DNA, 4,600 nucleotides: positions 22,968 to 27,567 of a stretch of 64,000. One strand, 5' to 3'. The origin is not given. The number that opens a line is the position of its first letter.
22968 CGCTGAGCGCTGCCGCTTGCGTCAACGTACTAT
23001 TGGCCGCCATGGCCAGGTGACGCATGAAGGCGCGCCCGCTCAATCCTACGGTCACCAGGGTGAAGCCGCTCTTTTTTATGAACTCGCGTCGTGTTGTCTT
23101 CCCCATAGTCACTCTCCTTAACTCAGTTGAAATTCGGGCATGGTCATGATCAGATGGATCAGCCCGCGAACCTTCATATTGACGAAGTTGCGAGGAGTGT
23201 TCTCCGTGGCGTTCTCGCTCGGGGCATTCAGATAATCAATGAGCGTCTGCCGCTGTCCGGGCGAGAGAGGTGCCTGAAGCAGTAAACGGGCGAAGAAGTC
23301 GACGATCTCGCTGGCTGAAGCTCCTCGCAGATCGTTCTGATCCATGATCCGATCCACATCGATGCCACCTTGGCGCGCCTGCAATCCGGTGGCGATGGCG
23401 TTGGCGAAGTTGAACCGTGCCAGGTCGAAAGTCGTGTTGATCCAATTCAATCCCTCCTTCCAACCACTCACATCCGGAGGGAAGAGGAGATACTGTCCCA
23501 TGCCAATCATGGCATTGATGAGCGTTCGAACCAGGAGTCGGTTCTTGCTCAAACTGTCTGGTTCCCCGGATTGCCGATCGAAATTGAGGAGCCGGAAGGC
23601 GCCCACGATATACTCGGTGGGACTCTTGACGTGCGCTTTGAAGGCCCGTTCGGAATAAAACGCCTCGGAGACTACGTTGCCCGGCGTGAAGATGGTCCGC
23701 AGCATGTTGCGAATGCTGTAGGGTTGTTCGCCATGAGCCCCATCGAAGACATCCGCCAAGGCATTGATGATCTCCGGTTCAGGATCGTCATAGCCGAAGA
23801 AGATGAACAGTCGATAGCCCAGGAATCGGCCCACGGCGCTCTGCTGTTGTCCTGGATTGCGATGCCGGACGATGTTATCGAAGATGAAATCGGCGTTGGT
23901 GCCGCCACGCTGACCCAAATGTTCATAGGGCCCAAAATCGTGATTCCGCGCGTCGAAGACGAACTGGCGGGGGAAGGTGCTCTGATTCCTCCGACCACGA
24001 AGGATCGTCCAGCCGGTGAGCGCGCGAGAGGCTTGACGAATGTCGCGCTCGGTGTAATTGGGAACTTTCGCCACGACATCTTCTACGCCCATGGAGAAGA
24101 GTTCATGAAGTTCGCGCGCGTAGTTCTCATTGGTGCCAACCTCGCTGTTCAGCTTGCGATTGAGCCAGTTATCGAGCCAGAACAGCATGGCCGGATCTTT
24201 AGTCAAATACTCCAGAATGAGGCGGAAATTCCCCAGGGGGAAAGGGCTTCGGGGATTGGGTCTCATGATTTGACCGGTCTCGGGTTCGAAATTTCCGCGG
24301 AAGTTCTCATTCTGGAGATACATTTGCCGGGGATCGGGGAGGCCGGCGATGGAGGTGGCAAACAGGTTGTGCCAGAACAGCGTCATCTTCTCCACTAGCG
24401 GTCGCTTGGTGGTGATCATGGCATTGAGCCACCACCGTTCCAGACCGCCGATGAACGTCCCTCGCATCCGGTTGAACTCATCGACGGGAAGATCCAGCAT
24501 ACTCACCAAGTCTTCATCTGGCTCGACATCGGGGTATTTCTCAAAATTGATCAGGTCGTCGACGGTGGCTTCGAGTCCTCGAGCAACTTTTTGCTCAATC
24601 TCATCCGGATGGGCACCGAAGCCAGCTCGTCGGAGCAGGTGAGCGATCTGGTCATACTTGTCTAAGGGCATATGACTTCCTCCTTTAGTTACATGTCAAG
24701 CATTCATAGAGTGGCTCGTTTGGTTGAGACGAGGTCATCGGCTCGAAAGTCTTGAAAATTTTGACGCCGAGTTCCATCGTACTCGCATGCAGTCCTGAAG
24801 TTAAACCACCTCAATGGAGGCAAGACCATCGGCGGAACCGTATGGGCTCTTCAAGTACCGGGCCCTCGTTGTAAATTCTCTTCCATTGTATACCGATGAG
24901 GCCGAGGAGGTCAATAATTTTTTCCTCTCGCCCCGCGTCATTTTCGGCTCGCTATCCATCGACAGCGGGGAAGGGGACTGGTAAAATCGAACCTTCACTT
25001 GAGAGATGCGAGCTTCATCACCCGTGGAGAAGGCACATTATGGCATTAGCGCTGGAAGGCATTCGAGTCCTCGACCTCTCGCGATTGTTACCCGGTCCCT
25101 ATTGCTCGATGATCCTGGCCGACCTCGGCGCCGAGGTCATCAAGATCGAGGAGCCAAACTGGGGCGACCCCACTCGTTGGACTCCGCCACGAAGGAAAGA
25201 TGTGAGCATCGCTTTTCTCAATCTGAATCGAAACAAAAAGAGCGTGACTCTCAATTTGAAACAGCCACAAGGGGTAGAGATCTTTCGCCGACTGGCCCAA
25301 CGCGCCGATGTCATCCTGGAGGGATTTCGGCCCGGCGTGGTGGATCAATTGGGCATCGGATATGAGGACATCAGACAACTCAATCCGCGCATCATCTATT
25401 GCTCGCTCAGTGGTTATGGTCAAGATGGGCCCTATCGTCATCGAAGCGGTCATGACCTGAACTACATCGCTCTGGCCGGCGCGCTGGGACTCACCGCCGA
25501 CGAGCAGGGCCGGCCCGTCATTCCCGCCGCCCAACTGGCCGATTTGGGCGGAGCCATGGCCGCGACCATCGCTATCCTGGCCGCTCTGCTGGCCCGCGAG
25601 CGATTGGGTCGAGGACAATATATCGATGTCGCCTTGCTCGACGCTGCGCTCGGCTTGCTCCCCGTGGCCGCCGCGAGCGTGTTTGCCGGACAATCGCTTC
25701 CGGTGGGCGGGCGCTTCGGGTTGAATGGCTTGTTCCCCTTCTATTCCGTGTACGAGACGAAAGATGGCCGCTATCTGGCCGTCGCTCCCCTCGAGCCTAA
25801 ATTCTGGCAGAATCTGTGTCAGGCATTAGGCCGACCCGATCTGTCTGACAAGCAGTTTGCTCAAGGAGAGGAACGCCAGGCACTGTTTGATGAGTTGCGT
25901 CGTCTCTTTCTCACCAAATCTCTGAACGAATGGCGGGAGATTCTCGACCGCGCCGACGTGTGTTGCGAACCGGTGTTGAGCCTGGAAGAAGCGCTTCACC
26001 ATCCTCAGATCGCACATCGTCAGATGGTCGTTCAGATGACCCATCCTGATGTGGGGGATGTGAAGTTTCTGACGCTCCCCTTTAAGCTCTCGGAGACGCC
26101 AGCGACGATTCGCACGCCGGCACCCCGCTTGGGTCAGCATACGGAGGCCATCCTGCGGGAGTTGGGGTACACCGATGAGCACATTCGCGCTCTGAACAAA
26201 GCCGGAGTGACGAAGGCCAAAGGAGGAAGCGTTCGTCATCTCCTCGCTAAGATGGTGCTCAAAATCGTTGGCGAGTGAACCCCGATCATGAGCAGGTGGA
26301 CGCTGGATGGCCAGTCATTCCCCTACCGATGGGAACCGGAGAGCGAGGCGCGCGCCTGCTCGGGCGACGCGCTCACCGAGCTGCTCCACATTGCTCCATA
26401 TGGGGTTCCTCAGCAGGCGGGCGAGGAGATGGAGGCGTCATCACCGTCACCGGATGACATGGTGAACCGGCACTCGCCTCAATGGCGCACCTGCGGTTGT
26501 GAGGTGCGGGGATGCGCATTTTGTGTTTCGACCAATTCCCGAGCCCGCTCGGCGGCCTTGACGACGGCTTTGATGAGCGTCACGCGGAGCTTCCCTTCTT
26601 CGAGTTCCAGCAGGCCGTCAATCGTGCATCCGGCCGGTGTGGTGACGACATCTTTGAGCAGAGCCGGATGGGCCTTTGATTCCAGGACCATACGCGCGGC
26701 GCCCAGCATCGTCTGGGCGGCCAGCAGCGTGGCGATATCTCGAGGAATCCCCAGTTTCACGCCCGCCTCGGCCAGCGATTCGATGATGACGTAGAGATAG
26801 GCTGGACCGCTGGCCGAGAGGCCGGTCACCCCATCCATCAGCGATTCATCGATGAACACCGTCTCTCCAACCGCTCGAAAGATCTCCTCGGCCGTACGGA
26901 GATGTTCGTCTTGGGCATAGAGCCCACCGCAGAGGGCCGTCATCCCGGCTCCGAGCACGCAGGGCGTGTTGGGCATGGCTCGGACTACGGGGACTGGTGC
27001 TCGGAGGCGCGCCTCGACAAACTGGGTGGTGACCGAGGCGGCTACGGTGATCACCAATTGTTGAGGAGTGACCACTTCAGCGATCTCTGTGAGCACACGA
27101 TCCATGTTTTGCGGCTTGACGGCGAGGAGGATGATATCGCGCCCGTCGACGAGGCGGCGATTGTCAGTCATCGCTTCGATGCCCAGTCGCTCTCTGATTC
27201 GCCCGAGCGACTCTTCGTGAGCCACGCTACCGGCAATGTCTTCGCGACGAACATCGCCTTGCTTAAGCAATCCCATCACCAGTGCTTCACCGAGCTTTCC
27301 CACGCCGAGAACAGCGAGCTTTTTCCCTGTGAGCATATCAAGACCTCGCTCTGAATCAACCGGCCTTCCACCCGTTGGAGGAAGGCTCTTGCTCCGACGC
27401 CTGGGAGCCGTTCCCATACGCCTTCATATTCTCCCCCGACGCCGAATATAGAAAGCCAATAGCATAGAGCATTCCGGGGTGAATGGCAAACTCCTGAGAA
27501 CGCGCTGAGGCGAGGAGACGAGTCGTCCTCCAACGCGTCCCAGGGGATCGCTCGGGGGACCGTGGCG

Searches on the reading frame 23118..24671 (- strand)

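Call 89: search_protein_families(library=pfam, proteins=[window:23118-24671:-], max_evalue=1e-12)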
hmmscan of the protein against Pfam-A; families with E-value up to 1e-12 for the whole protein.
window:23118-24671:- (517 aa): 1 family
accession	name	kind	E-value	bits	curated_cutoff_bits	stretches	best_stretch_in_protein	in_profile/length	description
PF08811.16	DUF1800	-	1e-89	302.1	26.1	1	11-516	1-419/419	Protein of unknown function (DUF1800)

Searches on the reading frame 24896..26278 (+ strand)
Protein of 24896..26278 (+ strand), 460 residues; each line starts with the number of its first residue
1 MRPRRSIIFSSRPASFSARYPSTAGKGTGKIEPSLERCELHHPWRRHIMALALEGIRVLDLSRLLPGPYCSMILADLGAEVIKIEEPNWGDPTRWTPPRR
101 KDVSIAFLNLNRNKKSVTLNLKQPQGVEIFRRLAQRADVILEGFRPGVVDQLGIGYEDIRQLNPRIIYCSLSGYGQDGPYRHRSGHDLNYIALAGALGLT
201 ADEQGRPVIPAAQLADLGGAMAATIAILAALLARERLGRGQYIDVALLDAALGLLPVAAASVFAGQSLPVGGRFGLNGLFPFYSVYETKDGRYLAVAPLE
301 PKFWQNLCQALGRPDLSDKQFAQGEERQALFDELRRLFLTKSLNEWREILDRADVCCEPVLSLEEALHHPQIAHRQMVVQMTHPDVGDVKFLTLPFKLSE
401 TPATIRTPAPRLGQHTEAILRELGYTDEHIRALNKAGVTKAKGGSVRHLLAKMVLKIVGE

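Call 89: search_protein_families(library=pfam, proteins=[window:24896-26278:+], max_evalue=1e-12)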
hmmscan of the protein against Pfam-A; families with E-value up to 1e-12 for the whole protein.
window:24896-26278:+ (460 aa): 1 family
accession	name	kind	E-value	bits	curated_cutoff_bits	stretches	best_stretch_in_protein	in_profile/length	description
PF02515.22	CoA_transf_3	-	4.5e-123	411.4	23.3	1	53-416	1-366/366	CoA-transferase family III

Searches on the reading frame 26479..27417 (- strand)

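Call 89: search_protein_families(library=pfam, proteins=[window:26479-27417:-], max_evalue=1e-12)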
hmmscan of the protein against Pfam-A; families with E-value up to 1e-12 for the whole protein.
window:26479-27417:- (312 aa): 2 families
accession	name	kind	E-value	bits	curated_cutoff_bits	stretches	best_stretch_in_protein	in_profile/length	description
PF14748.11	P5CR_dimer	-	4.8e-38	130.1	25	1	191-295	1-105/105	Pyrroline-5-carboxylate reductase dimerisation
PF03807.23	F420_oxidored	-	3.5e-16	60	21.6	1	33-127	1-93/94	NADP oxidoreductase coenzyme F420-dependent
